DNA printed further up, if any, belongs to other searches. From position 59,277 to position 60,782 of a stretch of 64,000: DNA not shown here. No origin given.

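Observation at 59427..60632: YhcG/DUF1016-type PD-(D/E)XK nuclease gene inside a type II-C cas operon, between cas9 and cas1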

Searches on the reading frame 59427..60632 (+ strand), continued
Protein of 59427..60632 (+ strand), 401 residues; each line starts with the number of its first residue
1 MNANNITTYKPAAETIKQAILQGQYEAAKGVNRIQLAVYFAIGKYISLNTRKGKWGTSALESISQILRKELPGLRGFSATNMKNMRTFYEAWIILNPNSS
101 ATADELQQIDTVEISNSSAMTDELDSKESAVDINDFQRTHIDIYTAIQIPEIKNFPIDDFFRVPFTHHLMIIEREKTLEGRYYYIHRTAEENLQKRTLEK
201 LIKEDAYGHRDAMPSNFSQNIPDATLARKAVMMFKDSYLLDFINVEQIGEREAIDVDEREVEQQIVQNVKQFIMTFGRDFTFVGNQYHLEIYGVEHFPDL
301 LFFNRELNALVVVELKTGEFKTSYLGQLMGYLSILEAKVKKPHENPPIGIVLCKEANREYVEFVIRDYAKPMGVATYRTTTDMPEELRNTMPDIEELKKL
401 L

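Call 18: find_related_loci(query=window:59427-60629:+, collection=genome_contigs, flank=10000)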
Query window:59427-60629:+ (401 aa) in genome_contigs; peptide patterns used: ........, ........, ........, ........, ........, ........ (x = any residue, [..] = any of these).
193 stretches matched a pattern; 156 encode a relative of the query (tblastn E <= 1e-3); the best 80 are kept; 79 distinct loci.
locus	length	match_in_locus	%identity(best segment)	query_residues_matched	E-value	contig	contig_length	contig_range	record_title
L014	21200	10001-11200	83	1-401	0e+0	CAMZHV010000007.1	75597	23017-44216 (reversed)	MAG TPA_asm: uncultured Prevotellaceae bacterium isolate SRR10912539_bin.53_metaWRAP_v1.3_MAG genome assembly, contig: E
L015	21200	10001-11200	81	1-401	0e+0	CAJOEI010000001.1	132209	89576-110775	uncultured Bacteroidaceae bacterium isolate Red_deer_3_mag_10 genome assembly, contig: scaffold_25, whole genome shotgun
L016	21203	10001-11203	80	1-401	0e+0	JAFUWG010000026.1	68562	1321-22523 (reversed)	MAG: Bacteroidaceae bacterium isolate RGIG4883 Roe_deer_Rumen-1__c18661, whole genome shotgun sequence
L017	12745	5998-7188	77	4-401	0e+0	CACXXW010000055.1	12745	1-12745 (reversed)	MAG: uncultured Bacteroidia bacterium isolate RUG11691 genome assembly, contig: RUG11691_asm_55, whole genome shotgun se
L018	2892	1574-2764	77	4-401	0e+0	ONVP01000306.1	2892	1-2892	uncultured Bacteroidales bacterium isolate RUG676 genome assembly, contig: scaffold_29564, whole genome shotgun sequence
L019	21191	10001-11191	77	4-401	0e+0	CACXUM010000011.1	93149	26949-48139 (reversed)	MAG: uncultured Bacteroidia bacterium isolate RUG11609 genome assembly, contig: RUG11609_asm_11, whole genome shotgun se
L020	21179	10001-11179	77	1-401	0e+0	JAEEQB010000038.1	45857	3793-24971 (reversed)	MAG: Prevotella sp. isolate Tb.RUG.325 NODE_2411_length_45857_cov_8.074677, whole genome shotgun sequence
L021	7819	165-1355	76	4-401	0e+0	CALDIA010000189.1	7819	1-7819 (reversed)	MAG TPA_asm: uncultured Bacteroidales bacterium isolate ERR1278073_bin.58_CONCOCT_v1.1_MAG genome assembly, contig: ERZ8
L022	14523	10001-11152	77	9-401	0e+0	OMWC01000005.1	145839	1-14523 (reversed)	uncultured Prevotellaceae bacterium isolate RUG030 genome assembly, contig: scaffold_41, whole genome shotgun sequence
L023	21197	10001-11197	80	1-401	0e+0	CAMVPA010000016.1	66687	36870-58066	MAG TPA_asm: uncultured Prevotellaceae bacterium isolate SRR8387718_bin.70_metaWRAP_v1.3_MAG genome assembly, contig: ER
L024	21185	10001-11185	76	4-401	0e+0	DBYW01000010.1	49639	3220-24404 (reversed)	MAG TPA_asm: Bacteroidales bacterium UBA1176 UBA1176_contig_573, whole genome shotgun sequence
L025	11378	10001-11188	74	1-394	0e+0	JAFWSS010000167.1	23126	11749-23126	MAG: Prevotella sp. isolate RGIG6036 Sheep_Omasum-4__c672932, whole genome shotgun sequence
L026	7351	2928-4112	73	1-401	0e+0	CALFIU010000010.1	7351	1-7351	MAG TPA_asm: uncultured Bacteroidales bacterium isolate ERR1278074_bin.74_CONCOCT_v1.1_MAG genome assembly, contig: ERZ8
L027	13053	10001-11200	72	4-401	0e+0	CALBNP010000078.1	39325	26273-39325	MAG TPA_asm: uncultured Bacteroidales bacterium isolate SRR6425747_bin.106_CONCOCT_v1.1_MAG genome assembly, contig: ERZ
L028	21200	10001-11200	72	4-401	0e+0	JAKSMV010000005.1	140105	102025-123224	MAG: Bacteroidales bacterium isolate Horse_feces134 MAG134_5, whole genome shotgun sequence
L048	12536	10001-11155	65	1-401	3e-176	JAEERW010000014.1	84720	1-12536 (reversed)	MAG: Bacteroidales bacterium isolate Tb.RUG.368 NODE_724_length_84720_cov_3.031918, whole genome shotgun sequence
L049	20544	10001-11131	66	9-401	9e-176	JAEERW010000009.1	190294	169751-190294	MAG: Bacteroidales bacterium isolate Tb.RUG.368 NODE_117_length_190294_cov_3.176645, whole genome shotgun sequence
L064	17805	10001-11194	61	2-401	2e-170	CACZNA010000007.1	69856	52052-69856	MAG: uncultured Bacteroidia bacterium isolate RUG12769 genome assembly, contig: RUG12769_asm_7, whole genome shotgun seq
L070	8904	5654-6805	65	2-382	3e-168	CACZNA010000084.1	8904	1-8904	MAG: uncultured Bacteroidia bacterium isolate RUG12769 genome assembly, contig: RUG12769_asm_84, whole genome shotgun se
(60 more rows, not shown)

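Call 26: find_encoding_contigs(protein=P0024, flank=6000, max_places=5)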
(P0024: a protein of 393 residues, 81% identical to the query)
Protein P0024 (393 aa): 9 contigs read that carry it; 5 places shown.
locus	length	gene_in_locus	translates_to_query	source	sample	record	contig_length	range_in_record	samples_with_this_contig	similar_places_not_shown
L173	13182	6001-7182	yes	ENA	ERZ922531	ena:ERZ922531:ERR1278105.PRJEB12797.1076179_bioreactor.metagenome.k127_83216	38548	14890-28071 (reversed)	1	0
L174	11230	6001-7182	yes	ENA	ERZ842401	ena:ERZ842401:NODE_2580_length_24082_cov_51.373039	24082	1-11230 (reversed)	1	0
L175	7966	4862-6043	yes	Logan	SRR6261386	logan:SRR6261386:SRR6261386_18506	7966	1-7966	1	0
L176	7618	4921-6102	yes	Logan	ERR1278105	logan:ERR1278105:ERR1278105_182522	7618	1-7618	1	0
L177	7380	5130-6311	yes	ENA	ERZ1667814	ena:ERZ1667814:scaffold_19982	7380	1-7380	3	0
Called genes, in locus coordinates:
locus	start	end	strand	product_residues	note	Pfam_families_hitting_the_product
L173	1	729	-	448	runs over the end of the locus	-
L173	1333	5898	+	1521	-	PF13395:HNH_4, PF18541:RuvC_III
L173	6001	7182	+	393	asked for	PF17761:DUF1016_N, PF06250:YhcG_C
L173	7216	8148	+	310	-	PF01867:Cas_Cas1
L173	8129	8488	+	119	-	PF09827:CRISPR_Cas2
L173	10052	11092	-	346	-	PF01073:3Beta_HSD, PF01370:Epimerase, PF02719:Polysacc_synt_2 (weak), PF04321:RmlD_sub_bind, PF07993:NAD_binding_4 (faint), PF08659:KR (weak), PF16363:GDP_Man_Dehyd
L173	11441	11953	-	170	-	PF13302:Acetyltransf_3, PF13420:Acetyltransf_4 (weak), PF00583:Acetyltransf_1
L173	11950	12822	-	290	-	PF00535:Glycos_transf_2, PF13641:Glyco_tranf_2_3, PF13632:Glyco_trans_2_3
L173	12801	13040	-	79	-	-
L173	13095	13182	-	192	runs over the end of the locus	PF21176:RecR_HhH, PF02132:RecR_ZnF, PF01751:Toprim (weak), PF13662:Toprim_4, PF21175:RecR_C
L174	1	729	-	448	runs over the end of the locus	-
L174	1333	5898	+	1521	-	PF13395:HNH_4, PF18541:RuvC_III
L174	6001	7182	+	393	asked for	PF17761:DUF1016_N, PF06250:YhcG_C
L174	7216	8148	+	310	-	PF01867:Cas_Cas1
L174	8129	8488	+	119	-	PF09827:CRISPR_Cas2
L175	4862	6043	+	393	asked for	PF17761:DUF1016_N, PF06250:YhcG_C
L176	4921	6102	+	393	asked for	PF17761:DUF1016_N, PF06250:YhcG_C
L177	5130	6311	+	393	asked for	PF17761:DUF1016_N, PF06250:YhcG_C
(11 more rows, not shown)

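Call 27: find_encoding_contigs(protein=P0042, flank=6000, max_places=5)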
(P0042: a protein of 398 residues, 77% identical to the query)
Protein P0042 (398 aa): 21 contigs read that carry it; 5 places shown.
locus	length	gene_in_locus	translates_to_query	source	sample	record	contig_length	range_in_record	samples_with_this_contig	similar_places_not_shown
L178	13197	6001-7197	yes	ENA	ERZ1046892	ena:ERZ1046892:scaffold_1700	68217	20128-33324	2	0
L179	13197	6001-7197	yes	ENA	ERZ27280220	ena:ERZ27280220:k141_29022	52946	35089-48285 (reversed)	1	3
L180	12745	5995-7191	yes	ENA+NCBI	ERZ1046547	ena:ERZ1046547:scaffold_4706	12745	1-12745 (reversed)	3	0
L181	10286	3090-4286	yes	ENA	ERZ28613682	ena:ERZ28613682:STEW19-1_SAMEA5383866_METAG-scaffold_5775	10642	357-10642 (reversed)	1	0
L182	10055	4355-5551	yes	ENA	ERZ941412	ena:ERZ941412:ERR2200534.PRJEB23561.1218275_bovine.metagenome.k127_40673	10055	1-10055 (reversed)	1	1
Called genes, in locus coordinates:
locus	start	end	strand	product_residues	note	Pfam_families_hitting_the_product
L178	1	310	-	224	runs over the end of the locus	PF00491:Arginase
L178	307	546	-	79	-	-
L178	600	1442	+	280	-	PF00753:Lactamase_B, PF23023:Anti-Pycsar_Apyc1, PF12706:Lactamase_B_2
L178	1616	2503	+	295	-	PF10046:BLOC1_2 (faint), PF24161:CCDC39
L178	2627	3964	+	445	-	PF00072:Response_reg, PF00158:Sigma54_activat, PF14532:Sigma54_activ_2, PF00004:AAA (weak), PF07728:AAA_5, PF25601:AAA_lid_14, PF02954:HTH_8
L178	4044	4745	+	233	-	-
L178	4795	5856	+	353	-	PF08902:DUF1848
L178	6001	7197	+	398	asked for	PF17761:DUF1016_N, PF06250:YhcG_C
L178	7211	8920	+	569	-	PF13306:LRR_5, PF13855:LRR_8 (faint), PF13306:LRR_5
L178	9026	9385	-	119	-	PF01844:HNH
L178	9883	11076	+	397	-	-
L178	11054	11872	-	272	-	PF13635:DUF4143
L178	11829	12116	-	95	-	PF13173:AAA_14 (weak)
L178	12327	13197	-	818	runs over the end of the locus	PF00512:HisKA, PF02518:HATPase_c, PF00072:Response_reg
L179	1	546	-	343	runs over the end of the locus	PF00491:Arginase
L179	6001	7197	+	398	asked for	PF17761:DUF1016_N, PF06250:YhcG_C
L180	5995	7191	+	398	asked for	PF17761:DUF1016_N, PF06250:YhcG_C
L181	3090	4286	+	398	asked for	PF17761:DUF1016_N, PF06250:YhcG_C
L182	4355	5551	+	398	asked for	PF17761:DUF1016_N, PF06250:YhcG_C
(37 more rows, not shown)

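Call 28: find_encoding_contigs(protein=P0087, flank=6000, max_places=5)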
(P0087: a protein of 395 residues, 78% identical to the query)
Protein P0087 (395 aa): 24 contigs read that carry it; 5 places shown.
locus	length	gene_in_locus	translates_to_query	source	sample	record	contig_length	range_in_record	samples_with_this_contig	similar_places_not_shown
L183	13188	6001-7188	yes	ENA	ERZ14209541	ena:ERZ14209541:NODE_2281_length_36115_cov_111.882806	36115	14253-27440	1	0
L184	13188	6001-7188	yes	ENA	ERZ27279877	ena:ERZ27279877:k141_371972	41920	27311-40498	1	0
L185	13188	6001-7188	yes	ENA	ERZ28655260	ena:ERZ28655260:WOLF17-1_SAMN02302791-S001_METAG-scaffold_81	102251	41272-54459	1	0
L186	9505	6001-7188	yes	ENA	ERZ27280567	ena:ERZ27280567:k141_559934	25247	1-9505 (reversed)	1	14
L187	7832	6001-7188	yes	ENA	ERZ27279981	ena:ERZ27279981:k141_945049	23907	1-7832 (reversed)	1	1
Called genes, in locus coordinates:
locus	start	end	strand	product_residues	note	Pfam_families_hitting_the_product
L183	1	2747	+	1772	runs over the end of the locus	PF14487:DarT (faint), PF01966:HD (weak)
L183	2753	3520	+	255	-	-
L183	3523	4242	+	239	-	PF01661:Macro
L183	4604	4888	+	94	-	-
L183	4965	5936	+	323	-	PF12358:DUF3644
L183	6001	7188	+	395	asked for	PF17761:DUF1016_N, PF06250:YhcG_C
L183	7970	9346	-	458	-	PF13310:Virulence_RhuM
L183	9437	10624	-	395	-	-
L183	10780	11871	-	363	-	PF00145:DNA_methylase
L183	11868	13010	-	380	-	PF00145:DNA_methylase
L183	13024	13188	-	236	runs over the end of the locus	-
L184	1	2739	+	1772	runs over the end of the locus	PF14487:DarT (faint), PF01966:HD (weak)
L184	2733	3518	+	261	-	-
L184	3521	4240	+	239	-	PF01661:Macro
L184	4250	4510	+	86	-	-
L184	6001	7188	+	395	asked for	PF17761:DUF1016_N, PF06250:YhcG_C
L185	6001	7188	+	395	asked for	PF17761:DUF1016_N, PF06250:YhcG_C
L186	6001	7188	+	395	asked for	PF17761:DUF1016_N, PF06250:YhcG_C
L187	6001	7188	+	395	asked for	PF17761:DUF1016_N, PF06250:YhcG_C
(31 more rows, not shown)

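Call 30: search_solved_structures(query=window:59427-60629:+, max_evalue=1, show_alignments=2)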
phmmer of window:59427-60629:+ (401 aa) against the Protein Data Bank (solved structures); distinct sequences matched with E-value up to 1: 0.

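Call 50: find_encoding_contigs(protein=P0010, flank=6000, max_places=4)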
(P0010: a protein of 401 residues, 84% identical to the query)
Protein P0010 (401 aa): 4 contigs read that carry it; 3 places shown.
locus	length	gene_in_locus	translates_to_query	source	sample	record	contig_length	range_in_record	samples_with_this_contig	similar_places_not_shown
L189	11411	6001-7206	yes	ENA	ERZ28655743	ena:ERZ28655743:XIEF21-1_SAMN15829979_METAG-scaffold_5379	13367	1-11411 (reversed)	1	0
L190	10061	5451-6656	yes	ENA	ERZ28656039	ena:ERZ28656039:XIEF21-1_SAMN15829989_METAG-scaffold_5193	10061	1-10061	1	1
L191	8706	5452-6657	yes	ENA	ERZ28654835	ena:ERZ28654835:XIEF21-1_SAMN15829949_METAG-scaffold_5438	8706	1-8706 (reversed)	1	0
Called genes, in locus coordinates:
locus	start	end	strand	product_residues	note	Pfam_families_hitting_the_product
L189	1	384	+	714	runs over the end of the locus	PF08800:BT4734-like_N, PF05272:VapE-like_dom, PF19263:DUF5906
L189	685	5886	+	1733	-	PF13395:HNH_4, PF18541:RuvC_III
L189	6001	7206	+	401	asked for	PF17761:DUF1016_N, PF06250:YhcG_C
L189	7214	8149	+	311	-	PF01867:Cas_Cas1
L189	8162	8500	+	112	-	PF20803:PaaX_M (faint), PF09827:CRISPR_Cas2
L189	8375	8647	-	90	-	-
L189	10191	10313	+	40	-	-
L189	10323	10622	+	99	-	-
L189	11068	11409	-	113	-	?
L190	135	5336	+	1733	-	PF13395:HNH_4, PF18541:RuvC_III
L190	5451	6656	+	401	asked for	PF17761:DUF1016_N, PF06250:YhcG_C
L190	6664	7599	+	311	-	PF01867:Cas_Cas1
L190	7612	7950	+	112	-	PF20803:PaaX_M (faint), PF09827:CRISPR_Cas2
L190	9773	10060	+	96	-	?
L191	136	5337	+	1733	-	PF13395:HNH_4, PF18541:RuvC_III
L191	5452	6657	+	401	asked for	PF17761:DUF1016_N, PF06250:YhcG_C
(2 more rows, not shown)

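Call 51: find_encoding_contigs(protein=P0027, flank=6000, max_places=4)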
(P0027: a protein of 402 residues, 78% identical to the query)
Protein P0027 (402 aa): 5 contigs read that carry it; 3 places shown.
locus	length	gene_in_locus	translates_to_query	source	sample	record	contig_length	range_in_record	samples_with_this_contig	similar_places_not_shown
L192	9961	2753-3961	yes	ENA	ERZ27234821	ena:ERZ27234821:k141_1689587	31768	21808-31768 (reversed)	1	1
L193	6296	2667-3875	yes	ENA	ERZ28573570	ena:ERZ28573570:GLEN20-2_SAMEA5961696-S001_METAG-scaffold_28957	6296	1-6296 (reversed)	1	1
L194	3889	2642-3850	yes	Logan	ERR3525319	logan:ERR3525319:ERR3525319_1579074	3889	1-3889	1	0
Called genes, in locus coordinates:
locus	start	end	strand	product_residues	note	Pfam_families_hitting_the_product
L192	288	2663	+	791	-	PF13395:HNH_4, PF18541:RuvC_III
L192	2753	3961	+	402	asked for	PF17761:DUF1016_N, PF06250:YhcG_C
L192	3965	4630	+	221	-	PF01867:Cas_Cas1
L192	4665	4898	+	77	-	-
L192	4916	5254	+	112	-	PF09827:CRISPR_Cas2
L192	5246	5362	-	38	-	-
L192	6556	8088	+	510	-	PF04616:Glyco_hydro_43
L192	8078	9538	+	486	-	PF04616:Glyco_hydro_43, PF00754:F5_F8_type_C, PF22633:F5_F8_type_C_2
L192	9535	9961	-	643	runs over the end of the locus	PF22673:MCP-like_PDC_1 (faint), PF02743:dCache_1, PF00512:HisKA, PF02518:HATPase_c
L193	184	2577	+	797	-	PF13395:HNH_4, PF18541:RuvC_III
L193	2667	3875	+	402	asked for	PF17761:DUF1016_N, PF06250:YhcG_C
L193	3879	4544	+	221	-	PF01867:Cas_Cas1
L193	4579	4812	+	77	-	-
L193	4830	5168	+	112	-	PF09827:CRISPR_Cas2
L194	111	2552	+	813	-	PF13395:HNH_4, PF18541:RuvC_III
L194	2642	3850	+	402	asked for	PF17761:DUF1016_N, PF06250:YhcG_C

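Call 52: find_encoding_contigs(protein=P0073, flank=6000, max_places=4)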
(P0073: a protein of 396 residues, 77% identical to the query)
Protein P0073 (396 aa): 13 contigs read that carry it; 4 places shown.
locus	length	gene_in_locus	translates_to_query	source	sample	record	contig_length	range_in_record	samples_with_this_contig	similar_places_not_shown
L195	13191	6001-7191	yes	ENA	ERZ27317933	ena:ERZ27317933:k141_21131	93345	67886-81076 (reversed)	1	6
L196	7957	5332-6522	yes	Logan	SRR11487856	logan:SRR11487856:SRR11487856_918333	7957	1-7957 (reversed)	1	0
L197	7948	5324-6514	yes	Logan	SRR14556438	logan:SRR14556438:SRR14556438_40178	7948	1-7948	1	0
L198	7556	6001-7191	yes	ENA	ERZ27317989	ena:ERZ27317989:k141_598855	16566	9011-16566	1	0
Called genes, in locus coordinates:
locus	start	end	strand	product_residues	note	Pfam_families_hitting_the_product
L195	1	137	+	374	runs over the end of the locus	PF00388:PI-PLC-X (weak)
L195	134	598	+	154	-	PF00583:Acetyltransf_1, PF13673:Acetyltransf_10, PF13508:Acetyltransf_7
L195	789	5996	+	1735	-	PF13395:HNH_4, PF18541:RuvC_III, PF22702:Cas9_RuvC (faint)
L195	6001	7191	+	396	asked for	PF17761:DUF1016_N, PF06250:YhcG_C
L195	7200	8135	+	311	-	PF01867:Cas_Cas1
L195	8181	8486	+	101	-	PF09827:CRISPR_Cas2, PF20803:PaaX_M (weak)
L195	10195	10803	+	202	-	PF25087:GMPPB_C (faint), PF25084:LbH_EIF2B (weak), PF00132:Hexapep, PF14602:Hexapep_2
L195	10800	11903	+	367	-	PF13439:Glyco_transf_4, PF13579:Glyco_trans_4_4, PF00534:Glycos_transf_1, PF13692:Glyco_trans_1_4, PF13524:Glyco_trans_1_2 (weak)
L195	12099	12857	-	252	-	PF01553:Acyltransferase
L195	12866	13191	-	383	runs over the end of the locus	PF00149:Metallophos, PF12850:Metallophos_2 (faint)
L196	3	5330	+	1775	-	?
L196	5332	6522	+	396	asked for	PF17761:DUF1016_N, PF06250:YhcG_C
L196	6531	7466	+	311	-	PF01867:Cas_Cas1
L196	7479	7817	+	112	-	PF20803:PaaX_M (weak), PF09827:CRISPR_Cas2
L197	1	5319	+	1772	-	?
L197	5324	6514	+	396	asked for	PF17761:DUF1016_N, PF06250:YhcG_C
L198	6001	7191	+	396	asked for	PF17761:DUF1016_N, PF06250:YhcG_C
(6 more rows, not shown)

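Call 53: find_encoding_contigs(protein=P0036, flank=6000, max_places=4)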
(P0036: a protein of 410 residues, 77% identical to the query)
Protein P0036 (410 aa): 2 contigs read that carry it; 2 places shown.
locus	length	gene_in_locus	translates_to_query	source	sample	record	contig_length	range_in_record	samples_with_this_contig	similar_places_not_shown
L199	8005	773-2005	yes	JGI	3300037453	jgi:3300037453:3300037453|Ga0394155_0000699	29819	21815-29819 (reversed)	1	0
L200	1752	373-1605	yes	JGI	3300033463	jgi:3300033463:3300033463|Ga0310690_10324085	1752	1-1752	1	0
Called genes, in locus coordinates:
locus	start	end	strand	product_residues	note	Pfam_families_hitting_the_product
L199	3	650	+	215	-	?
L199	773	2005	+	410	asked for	PF17761:DUF1016_N, PF06250:YhcG_C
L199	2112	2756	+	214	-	PF00834:Ribul_P_3_epim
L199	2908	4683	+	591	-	PF01546:Peptidase_M20, PF07687:M20_dimer (weak)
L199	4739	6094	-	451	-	PF01225:Mur_ligase, PF08245:Mur_ligase_M, PF02875:Mur_ligase_C (weak)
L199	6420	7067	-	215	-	PF00072:Response_reg, PF02796:HTH_7 (faint), PF08281:Sigma70_r4_2 (weak), PF00196:GerE, PF13384:HTH_23 (weak)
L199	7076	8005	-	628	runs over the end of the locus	PF17874:TPR_MalT (weak), PF00515:TPR_1 (weak), PF07719:TPR_2 (weak), PF13181:TPR_8 (weak), PF13424:TPR_12, PF13424:TPR_12 (weak), PF13581:HATPase_c_2 (weak), PF02518:HATPase_c, +4 more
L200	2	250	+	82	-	?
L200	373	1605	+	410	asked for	PF17761:DUF1016_N, PF06250:YhcG_C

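Call 67: predict_structure(alignment_id=A1)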
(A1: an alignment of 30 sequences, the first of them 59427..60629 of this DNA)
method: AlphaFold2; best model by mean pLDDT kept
length: 401 residues; sequences in the alignment: 30
mean_pLDDT: 53.5   pTM: 0.45
mean pLDDT of the five models: 53.5, 50.3, 50.1, 49.4, 49.1
residues with pLDDT >= 90: 10; 70-90: 118; 50-70: 74; < 50: 199
segments of 3 or more residues with pLDDT < 50: 100-138, 212-309, 339-345, 353-401
pLDDT, mean of each block of 10 residues (from residue 1): 65 85 72 74 86 75 86 72 88 69 30 23 23 36 64 66 87 86 79 85 79 36 34 26 22 26 32 31 24 34 47 52 55 52 50 43 37 38 41 35 27
secondary structure, 60 per line:
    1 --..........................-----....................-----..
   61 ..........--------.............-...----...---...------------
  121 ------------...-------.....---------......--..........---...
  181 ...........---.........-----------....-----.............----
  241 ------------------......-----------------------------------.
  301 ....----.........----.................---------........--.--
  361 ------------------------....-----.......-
elements in order: H3-28 H34-53 H59-70 H79-91 H143-147 H157-162 H165-174 H178-191 H195-203 H215-218 H224-236 H259-264 E300-304 E309-317 H322-338 E348-355 H385-388 H394-400
